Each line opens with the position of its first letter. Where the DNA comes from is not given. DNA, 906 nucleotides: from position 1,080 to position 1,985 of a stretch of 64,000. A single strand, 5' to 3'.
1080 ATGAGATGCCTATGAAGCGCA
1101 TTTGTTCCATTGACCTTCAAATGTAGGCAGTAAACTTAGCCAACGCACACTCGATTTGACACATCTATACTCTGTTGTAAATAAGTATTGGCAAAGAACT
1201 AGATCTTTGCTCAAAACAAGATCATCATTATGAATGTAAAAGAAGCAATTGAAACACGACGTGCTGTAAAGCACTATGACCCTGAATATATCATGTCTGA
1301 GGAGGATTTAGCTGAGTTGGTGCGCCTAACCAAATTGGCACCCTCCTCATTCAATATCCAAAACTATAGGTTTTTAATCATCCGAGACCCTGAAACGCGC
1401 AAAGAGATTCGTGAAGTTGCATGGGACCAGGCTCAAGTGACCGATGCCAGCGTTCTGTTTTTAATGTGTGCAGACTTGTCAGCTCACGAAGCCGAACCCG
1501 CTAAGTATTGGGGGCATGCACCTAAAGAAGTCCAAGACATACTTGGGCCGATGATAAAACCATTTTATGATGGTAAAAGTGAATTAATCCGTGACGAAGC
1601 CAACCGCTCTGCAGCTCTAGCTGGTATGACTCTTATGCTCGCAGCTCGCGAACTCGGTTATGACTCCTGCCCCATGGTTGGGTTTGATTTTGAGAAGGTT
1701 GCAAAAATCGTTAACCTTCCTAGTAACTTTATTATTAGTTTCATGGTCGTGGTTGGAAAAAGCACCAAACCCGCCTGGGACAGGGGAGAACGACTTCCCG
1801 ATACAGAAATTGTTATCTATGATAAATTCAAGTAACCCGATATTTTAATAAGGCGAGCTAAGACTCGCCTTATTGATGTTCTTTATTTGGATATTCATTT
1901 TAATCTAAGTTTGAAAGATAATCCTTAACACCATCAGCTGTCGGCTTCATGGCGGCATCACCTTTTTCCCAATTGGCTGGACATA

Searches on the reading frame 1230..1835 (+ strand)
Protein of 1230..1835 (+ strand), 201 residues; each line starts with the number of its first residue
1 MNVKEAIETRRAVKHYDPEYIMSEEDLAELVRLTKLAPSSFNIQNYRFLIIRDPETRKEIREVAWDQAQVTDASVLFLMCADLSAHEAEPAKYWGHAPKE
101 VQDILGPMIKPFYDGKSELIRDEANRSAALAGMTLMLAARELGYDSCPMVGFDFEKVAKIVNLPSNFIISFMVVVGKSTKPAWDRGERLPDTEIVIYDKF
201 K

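Call 40: find_encoding_contigs(protein=window:1230-1835:+, flank=10000, max_places=2)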
Protein window:1230-1835:+ (201 aa): 1 contig read that carries it; 1 place shown.
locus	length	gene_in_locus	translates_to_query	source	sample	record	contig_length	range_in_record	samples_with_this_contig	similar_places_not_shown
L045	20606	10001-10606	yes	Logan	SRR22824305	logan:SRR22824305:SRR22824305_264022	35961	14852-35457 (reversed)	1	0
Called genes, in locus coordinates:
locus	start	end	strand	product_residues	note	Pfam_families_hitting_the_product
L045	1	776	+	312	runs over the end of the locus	PF01832:Glucosaminidase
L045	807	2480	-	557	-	PF03553:Na_H_antiporter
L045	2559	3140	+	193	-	PF22769:DCD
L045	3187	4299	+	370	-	PF01168:Ala_racemase_N, PF00842:Ala_racemase_C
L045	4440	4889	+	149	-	PF04020:Phage_holin_4_2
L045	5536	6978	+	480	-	PF16655:PhoD_N (weak), PF09423:PhoD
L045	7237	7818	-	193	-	PF09837:DUF2064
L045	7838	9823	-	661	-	PF00535:Glycos_transf_2, PF26314:MptA_B_family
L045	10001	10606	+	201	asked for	PF00881:Nitroreductase, PF14512:TM1586_NiRdase (faint)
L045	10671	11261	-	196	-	PF00578:AhpC-TSA, PF08534:Redoxin, PF10417:1-cysPrx_C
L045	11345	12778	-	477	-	PF00406:ADK, PF02223:Thymidylate_kin (faint), PF13207:AAA_17, PF13238:AAA_18 (faint), PF05191:ADK_lid, PF00406:ADK, PF13207:AAA_17, PF05191:ADK_lid, +2 more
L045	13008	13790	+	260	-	PF09339:HTH_IclR, PF01614:IclR_C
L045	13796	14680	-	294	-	PF00069:Pkinase, PF07714:PK_Tyr_Ser-Thr, PF03109:ABC1 (faint), PF17667:Pkinase_fungal (weak)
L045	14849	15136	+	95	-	-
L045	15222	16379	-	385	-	PF25270:Khk, PF00294:PfkB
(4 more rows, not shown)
